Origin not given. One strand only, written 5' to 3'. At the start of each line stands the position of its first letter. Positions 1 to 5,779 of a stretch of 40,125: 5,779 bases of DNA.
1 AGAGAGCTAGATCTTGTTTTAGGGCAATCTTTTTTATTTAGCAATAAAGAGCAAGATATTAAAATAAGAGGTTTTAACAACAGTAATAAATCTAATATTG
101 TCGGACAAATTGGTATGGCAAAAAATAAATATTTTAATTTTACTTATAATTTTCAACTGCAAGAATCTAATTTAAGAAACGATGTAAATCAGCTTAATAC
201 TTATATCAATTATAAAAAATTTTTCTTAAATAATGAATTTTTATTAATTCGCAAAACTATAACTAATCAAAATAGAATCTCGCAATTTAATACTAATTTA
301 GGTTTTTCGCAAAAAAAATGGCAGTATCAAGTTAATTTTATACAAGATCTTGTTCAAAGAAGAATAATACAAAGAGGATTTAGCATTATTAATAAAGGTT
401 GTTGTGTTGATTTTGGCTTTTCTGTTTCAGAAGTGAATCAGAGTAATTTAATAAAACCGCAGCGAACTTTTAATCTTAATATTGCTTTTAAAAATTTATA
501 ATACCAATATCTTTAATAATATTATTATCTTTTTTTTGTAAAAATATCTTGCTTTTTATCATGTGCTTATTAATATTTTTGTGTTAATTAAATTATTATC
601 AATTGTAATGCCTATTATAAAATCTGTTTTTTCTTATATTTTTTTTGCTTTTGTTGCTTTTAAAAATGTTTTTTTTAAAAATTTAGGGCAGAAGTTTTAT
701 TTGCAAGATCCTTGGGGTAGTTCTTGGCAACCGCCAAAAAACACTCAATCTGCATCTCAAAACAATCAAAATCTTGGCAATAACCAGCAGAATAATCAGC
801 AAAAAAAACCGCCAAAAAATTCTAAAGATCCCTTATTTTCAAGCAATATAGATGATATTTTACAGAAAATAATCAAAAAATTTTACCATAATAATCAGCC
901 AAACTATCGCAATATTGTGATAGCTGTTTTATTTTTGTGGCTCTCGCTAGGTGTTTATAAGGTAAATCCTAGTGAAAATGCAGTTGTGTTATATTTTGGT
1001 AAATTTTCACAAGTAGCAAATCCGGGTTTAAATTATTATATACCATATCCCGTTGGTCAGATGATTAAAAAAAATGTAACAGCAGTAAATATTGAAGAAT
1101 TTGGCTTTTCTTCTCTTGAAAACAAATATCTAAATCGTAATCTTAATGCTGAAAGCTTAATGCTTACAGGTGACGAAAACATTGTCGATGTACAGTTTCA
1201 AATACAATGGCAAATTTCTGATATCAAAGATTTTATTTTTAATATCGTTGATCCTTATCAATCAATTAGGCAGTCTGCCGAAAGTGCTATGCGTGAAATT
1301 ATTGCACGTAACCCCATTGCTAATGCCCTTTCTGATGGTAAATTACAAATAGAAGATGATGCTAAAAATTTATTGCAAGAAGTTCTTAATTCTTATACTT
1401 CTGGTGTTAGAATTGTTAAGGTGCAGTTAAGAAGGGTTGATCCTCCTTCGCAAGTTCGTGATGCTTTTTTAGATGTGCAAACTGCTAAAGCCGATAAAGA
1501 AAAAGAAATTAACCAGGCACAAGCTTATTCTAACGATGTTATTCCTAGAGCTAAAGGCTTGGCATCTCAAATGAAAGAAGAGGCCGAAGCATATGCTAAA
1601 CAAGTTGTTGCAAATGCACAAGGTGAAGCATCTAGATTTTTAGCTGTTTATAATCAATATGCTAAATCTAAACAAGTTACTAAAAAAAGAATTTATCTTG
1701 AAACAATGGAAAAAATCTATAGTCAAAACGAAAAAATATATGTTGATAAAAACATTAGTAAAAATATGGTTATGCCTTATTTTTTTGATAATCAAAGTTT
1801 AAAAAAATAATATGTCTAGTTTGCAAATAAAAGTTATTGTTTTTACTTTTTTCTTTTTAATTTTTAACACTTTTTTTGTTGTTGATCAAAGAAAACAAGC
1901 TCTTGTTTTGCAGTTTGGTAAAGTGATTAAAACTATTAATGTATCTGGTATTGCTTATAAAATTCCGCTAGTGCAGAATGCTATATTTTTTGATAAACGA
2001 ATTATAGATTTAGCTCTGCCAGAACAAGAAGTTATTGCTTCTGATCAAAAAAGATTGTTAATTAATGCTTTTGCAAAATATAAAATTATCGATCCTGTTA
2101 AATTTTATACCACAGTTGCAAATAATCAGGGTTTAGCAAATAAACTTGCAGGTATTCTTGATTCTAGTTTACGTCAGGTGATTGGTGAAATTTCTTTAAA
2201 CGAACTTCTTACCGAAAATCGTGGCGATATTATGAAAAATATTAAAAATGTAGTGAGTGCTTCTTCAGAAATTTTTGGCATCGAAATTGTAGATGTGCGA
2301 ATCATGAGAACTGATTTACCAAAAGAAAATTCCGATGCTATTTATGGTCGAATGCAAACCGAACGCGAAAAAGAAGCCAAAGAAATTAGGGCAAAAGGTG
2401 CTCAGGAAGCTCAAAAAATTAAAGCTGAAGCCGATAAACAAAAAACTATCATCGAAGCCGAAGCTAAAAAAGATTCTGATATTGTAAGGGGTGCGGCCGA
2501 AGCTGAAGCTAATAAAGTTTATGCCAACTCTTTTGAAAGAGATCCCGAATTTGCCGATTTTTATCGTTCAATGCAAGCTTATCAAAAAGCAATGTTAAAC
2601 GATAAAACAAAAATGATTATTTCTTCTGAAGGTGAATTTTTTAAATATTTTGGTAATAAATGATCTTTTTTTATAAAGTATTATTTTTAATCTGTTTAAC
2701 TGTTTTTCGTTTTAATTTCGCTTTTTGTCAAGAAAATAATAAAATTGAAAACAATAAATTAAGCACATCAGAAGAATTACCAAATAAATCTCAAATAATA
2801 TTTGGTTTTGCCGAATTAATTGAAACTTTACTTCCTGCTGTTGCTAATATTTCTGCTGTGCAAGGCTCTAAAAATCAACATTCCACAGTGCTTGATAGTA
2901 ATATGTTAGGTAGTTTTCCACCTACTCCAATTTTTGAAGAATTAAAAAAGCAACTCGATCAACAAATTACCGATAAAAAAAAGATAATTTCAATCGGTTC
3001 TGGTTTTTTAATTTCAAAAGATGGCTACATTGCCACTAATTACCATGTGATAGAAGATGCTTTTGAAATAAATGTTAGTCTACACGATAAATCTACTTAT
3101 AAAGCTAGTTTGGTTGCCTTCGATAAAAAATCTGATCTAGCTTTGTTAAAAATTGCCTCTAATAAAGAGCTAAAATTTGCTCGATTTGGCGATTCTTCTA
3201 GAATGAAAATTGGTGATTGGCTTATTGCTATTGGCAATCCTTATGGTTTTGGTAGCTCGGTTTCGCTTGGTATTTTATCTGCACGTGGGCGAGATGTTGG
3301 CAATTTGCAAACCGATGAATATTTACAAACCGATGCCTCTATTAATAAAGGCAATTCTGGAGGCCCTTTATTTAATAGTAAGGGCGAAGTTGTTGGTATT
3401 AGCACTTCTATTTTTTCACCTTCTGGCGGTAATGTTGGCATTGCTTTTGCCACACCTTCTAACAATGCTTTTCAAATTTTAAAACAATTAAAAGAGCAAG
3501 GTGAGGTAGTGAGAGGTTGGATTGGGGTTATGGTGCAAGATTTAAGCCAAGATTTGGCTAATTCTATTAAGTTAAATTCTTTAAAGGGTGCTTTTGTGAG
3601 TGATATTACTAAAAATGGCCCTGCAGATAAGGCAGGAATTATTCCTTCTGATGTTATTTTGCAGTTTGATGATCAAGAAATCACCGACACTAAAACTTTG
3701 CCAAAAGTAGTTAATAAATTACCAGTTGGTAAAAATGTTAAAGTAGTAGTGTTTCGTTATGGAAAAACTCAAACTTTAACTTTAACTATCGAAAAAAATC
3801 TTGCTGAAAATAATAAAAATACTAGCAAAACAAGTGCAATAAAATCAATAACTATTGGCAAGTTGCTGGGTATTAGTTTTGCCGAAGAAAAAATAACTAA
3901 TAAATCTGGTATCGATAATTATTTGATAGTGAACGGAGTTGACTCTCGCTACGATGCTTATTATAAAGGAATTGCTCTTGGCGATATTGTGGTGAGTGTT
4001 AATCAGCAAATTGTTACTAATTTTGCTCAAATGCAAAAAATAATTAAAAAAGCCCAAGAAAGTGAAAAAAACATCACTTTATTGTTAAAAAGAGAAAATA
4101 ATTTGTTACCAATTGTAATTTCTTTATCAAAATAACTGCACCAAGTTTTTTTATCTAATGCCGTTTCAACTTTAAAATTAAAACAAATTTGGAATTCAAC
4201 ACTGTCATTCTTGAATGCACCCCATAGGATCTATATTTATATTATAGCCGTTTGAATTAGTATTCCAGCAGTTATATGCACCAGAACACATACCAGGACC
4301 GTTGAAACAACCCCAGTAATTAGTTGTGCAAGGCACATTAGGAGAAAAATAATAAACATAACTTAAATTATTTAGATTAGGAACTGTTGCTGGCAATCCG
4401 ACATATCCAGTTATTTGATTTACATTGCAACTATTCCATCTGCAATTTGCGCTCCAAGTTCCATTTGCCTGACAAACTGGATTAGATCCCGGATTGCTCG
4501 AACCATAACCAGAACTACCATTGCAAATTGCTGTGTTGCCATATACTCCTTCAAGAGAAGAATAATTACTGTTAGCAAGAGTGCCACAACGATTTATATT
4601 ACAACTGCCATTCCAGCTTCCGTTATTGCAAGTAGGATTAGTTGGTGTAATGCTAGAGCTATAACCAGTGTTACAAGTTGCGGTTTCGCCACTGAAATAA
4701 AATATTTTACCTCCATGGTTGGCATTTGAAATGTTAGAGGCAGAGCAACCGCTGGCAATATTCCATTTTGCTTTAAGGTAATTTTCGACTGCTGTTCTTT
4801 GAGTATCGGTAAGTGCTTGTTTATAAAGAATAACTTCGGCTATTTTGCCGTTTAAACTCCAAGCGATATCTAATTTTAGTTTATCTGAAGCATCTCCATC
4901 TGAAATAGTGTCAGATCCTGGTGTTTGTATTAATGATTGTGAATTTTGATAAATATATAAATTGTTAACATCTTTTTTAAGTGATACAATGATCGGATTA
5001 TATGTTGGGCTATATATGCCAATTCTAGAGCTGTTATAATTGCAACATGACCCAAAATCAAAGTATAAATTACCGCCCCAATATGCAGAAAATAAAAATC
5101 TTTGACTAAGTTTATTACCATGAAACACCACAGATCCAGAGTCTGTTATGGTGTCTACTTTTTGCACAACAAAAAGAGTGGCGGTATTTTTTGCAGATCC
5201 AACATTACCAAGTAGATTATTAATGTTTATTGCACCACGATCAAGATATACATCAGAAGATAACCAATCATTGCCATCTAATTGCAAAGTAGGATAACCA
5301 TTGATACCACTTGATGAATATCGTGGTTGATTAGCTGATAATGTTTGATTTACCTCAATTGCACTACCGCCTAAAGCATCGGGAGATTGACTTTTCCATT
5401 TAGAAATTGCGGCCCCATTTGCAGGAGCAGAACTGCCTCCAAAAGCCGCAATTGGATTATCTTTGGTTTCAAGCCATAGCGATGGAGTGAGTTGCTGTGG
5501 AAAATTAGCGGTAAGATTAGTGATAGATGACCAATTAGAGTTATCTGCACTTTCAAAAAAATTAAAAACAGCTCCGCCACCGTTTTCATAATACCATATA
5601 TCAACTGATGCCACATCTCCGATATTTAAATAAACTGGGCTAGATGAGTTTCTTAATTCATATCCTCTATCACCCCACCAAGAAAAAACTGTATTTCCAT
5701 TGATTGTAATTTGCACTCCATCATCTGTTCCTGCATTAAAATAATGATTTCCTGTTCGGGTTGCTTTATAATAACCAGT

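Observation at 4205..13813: Giant 3,202-aa mosaic protein combining LamG, PA14, CCP/Sushi-like and glycine-rich modules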

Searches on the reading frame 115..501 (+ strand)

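Call 44: search_protein_families(library=pfam, proteins=[window:115-501:+], max_evalue=0.00001)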
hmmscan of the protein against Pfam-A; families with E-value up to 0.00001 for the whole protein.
window:115-501:+ (128 aa): 0 families

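Call 75: search_protein_families(library=padloc, proteins=[window:115-501:+], max_evalue=0.01)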
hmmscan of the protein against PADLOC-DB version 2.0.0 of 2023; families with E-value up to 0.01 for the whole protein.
window:115-501:+ (128 aa): 1 family
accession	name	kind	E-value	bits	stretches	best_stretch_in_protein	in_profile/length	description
PDLC04431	PDC-M12B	-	0.0051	14.5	1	14-96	153-241/271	-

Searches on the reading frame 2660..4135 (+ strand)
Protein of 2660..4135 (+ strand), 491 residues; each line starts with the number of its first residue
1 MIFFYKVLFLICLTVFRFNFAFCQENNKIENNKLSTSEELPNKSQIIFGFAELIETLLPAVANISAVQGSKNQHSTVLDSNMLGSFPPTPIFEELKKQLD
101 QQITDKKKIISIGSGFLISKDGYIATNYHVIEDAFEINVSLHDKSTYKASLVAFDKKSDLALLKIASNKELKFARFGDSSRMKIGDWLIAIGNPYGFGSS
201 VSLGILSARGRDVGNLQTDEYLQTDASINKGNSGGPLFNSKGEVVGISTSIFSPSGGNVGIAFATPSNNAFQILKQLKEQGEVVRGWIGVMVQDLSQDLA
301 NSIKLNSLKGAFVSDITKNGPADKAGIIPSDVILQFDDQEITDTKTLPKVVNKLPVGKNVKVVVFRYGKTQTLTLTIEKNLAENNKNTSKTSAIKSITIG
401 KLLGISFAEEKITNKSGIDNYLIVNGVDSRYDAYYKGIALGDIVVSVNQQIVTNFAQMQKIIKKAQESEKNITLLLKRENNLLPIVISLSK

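Call 6: search_protein_families(library=ncbifam, proteins=[window:2660-4135:+], max_evalue=0.00001)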
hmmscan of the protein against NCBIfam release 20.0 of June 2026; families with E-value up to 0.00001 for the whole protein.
window:2660-4135:+ (491 aa): 18 families
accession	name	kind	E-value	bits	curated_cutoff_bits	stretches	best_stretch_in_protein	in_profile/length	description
TIGR02037.1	degP_htrA_DO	subfamily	9.7e-128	426.8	416.2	1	50-483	3-430/434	Do family serine endopeptidase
NF008189.1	PRK10942.1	equivalog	1.4e-82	277.7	720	1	42-465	34-457/477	serine endoprotease DegP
NF007526.1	PRK10139.1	equivalog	3.6e-82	276.4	756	1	46-464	38-435/456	serine endoprotease DegQ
TIGR02038.1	protease_degS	equivalog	3.2e-77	260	422.95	1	97-380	64-349/351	outer membrane-stress sensor serine endopeptidase DegS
NF041521.1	HhoA_HhoB_HtrA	equivalog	1.5e-74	251.3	450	1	52-378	5-332/335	HhoA/HhoB/HtrA family serine endopeptidase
NF008147.1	PRK10898.1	equivalog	3.8e-68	230.2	408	1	97-379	64-349/352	outer membrane-stress sensor serine endopeptidase DegS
NF040960.1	MamE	equivalog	3.6e-66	224.1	800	2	108-274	119-290/659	magnetosome formation protease MamE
NF047968.1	SerProtHtrA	equivalog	4.2e-62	210.6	470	1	102-376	78-356/357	serine protease HtrA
NF050055.1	SerProtHtrAMycob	equivalog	5.9e-55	187.1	800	1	108-377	224-498/502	serine protease HtrA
NF053637.1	SerProtHtrAspr2045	equivalog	1.8e-52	178.6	650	1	100-380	92-389/394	serine protease HtrA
NF040961.1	MamO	equivalog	1.8e-20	72.9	800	1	108-260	95-252/648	magnetosome protein MamO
NF033740.0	MarP_fam_protase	equivalog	2e-19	69.9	250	1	112-275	212-375/390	MarP family serine protease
NF041199.1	trx7_PDZ_seleno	equivalog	7.4e-13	48.2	300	1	303-382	197-277/390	Trx7/PDZ domain-containing (seleno)protein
NF040965.1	MamP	equivalog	3.8e-12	46.4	300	1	286-372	112-197/290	magnetosome magnetite formation protein MamP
TIGR00054.1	TIGR00054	equivalog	4.4e-10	39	147.55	1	311-386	204-274/421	RIP metalloprotease RseP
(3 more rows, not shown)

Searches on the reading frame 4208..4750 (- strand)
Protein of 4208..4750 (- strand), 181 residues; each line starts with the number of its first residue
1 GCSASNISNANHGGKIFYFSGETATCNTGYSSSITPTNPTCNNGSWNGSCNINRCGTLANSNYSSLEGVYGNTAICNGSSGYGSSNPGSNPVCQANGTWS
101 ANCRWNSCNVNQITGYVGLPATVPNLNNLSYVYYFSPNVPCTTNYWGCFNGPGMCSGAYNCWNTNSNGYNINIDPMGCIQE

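Call 15: search_protein_families(library=pfam, proteins=[window:4208-4750:-], max_evalue=10)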
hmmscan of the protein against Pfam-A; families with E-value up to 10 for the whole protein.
window:4208-4750:- (181 aa): 1 family
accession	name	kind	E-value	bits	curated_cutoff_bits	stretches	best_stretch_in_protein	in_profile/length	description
PF19777.4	DUF6263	-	0.058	13.5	26.7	1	30-87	107-163/196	Family of unknown function (DUF6263)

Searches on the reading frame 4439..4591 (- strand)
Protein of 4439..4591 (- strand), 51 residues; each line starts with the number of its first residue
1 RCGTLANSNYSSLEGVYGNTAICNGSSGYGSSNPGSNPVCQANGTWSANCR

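Call 95: search_protein_families(library=pfam, proteins=[window:4439-4591:-], max_evalue=10)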
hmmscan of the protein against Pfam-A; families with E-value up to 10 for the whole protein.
seq(51 aa): 1 family
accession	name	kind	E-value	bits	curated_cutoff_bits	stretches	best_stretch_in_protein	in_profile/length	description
PF19804.4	DUF6287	-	0.99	9.2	26.3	1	5-15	8-18/34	Domain of unknown function (DUF6287)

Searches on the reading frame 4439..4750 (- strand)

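Call 95: search_protein_families(library=pfam, proteins=[window:4439-4750:-], max_evalue=10)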
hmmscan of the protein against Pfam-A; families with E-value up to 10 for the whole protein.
seq(104 aa): 2 families
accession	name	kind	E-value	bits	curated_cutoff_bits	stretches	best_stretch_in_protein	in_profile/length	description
PF00084.26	Sushi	-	0.0054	17.6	20.7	2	23-49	26-52/56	Sushi repeat (SCR repeat)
PF19777.4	DUF6263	-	0.021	14.9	26.7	1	29-85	106-162/196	Family of unknown function (DUF6263)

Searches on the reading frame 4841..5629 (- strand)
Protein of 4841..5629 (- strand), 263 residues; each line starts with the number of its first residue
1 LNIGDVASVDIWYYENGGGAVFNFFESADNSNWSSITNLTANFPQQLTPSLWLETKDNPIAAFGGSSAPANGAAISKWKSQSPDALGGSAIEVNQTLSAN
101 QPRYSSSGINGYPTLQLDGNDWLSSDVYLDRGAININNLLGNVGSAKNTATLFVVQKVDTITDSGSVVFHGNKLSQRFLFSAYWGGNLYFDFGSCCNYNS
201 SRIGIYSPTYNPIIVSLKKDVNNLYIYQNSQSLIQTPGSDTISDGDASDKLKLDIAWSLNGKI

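Call 15: search_protein_families(library=pfam, proteins=[window:4841-5629:-], max_evalue=10)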
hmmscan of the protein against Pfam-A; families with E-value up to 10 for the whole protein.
window:4841-5629:- (263 aa): 0 families
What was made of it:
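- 4748..5503 (-): LamG-3 (residues 2771-3022), a paralogue of LamG-1. No direct Pfam hit (call 15).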
